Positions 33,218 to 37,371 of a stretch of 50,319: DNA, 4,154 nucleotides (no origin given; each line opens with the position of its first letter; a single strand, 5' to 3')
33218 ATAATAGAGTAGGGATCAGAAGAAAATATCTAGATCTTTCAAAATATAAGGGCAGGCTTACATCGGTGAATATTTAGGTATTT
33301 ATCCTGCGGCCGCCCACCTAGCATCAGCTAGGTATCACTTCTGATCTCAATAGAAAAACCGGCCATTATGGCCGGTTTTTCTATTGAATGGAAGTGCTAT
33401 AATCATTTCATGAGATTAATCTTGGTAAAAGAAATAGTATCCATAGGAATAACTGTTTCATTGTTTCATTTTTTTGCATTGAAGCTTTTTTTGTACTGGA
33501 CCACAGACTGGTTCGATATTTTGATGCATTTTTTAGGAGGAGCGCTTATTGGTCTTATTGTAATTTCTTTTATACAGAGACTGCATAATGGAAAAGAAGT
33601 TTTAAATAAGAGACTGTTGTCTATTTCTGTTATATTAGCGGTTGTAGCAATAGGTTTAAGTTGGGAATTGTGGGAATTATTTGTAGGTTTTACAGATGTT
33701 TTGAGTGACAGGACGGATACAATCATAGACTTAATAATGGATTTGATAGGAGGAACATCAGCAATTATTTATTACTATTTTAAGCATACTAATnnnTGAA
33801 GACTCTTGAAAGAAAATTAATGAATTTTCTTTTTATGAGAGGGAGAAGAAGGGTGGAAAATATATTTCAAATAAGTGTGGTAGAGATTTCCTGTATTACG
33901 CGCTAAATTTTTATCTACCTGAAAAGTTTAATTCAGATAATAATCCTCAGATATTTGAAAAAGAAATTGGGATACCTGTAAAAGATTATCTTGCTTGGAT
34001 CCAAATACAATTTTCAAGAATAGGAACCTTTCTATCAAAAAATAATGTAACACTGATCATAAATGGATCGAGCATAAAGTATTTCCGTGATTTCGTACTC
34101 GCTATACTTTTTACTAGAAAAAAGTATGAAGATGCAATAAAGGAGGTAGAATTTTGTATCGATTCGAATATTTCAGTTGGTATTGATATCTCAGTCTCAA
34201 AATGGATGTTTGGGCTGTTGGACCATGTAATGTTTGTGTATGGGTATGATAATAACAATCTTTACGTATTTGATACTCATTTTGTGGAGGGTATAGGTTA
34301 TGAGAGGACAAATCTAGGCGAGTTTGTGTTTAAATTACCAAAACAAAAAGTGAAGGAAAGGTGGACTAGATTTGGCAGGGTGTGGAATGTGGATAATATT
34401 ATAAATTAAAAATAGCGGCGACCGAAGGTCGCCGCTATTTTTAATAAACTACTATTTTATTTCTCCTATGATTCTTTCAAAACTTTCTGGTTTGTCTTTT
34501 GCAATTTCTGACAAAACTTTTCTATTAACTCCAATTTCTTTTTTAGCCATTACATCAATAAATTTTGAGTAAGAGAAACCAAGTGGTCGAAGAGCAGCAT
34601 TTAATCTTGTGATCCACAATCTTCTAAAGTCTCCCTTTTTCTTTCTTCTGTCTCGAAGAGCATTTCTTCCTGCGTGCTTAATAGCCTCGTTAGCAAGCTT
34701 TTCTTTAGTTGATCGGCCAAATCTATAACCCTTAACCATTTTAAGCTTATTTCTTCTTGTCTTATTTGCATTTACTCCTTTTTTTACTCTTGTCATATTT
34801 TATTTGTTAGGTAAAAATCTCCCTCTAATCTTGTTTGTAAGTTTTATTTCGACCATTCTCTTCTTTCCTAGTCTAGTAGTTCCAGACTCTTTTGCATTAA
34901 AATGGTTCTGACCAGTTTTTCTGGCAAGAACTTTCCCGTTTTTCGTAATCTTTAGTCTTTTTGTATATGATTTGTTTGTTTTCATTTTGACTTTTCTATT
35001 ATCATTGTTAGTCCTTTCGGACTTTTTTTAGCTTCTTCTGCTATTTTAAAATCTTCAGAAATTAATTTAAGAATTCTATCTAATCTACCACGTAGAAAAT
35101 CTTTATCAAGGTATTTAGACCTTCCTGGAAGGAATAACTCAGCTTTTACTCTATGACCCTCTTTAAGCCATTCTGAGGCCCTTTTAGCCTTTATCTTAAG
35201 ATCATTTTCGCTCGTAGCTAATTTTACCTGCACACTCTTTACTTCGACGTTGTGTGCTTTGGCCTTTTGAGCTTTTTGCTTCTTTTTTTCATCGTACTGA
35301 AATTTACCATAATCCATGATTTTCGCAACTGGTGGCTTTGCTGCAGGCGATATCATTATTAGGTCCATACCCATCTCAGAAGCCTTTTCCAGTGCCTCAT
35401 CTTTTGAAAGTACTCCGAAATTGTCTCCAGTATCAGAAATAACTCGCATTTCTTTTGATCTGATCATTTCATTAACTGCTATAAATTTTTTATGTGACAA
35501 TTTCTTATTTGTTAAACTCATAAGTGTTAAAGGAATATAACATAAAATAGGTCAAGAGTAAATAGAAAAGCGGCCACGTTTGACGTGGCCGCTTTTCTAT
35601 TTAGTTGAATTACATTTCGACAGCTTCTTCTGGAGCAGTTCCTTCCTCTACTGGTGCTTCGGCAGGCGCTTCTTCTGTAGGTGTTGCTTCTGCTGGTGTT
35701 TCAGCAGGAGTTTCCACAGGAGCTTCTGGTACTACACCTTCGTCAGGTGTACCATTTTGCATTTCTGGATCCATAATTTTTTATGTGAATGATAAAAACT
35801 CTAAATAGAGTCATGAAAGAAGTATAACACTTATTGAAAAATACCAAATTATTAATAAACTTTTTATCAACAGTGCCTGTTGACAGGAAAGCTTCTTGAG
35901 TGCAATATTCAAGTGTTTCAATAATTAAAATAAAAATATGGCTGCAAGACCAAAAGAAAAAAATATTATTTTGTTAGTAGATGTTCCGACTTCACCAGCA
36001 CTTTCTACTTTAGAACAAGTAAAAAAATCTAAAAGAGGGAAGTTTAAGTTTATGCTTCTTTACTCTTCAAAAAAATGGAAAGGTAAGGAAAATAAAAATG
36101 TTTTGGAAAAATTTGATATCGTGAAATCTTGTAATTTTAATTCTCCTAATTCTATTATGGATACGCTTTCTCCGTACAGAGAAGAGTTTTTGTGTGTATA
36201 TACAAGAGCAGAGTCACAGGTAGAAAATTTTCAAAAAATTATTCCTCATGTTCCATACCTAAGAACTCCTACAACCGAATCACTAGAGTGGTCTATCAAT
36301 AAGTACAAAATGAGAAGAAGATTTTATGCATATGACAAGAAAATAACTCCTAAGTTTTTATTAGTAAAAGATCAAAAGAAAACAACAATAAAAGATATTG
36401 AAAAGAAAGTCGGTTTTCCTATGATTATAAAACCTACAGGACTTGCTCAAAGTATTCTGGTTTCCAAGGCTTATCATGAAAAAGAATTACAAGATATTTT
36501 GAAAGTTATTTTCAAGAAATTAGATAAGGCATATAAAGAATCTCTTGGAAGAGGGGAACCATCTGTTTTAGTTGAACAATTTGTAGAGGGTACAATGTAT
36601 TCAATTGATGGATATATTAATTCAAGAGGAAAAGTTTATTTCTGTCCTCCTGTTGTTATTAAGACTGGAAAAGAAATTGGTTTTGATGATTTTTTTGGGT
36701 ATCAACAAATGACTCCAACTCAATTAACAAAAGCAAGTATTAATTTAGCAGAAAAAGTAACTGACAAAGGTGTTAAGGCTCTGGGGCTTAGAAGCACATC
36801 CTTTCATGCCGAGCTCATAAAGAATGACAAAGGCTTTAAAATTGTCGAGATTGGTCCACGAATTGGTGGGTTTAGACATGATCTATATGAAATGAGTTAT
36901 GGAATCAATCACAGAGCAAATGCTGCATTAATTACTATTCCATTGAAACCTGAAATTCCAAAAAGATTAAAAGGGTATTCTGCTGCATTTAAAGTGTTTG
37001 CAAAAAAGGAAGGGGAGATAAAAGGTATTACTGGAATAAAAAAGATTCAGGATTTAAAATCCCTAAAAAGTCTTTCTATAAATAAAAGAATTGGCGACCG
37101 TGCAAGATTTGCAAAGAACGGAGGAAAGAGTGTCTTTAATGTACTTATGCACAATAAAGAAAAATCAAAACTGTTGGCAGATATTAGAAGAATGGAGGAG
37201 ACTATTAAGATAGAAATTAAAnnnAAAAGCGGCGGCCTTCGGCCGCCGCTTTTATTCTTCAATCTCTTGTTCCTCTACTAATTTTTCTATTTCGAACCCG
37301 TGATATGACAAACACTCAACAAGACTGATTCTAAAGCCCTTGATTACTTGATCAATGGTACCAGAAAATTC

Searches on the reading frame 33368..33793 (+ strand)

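Call 61: search_protein_families(library=pfam, proteins=[window:33368-33793:+], max_evalue=0.001)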
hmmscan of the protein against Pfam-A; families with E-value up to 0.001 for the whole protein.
window:33368-33793:+ (142 aa): 1 family
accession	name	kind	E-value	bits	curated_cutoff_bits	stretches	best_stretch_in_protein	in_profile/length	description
PF09997.14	DUF2238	-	0.00021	21.6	26.4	1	37-107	47-112/140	Predicted membrane protein (DUF2238)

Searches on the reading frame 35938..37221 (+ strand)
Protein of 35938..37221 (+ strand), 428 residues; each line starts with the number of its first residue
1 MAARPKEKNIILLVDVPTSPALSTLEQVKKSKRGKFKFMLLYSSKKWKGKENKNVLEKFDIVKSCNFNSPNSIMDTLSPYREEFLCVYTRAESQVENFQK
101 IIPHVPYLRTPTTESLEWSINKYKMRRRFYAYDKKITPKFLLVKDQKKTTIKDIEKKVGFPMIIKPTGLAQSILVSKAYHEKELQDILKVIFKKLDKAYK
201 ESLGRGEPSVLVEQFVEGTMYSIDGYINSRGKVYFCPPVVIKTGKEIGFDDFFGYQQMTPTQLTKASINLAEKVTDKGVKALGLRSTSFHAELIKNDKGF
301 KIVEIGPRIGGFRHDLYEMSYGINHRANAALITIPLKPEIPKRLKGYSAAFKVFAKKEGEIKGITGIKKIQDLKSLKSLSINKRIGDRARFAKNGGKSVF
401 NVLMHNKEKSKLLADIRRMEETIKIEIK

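Call 61: search_protein_families(library=pfam, proteins=[window:35938-37221:+], max_evalue=0.001)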
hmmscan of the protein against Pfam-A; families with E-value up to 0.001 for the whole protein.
window:35938-37221:+ (428 aa): 4 families
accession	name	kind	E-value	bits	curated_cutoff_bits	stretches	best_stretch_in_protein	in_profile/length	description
PF13535.11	ATP-grasp_4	-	1.6e-18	67.3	27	1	159-312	2-156/160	ATP-grasp domain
PF18603.7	LAL_C2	-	6.1e-06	26.8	29.4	1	354-427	4-77/78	L-amino acid ligase C-terminal domain 2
PF07478.18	Dala_Dala_lig_C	-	8.9e-06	25.8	24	1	145-243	22-108/204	D-ala D-ala ligase C-terminus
PF02655.19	ATP-grasp_3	-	4.4e-05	24.1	23.2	1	159-311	31-159/160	ATP-grasp domain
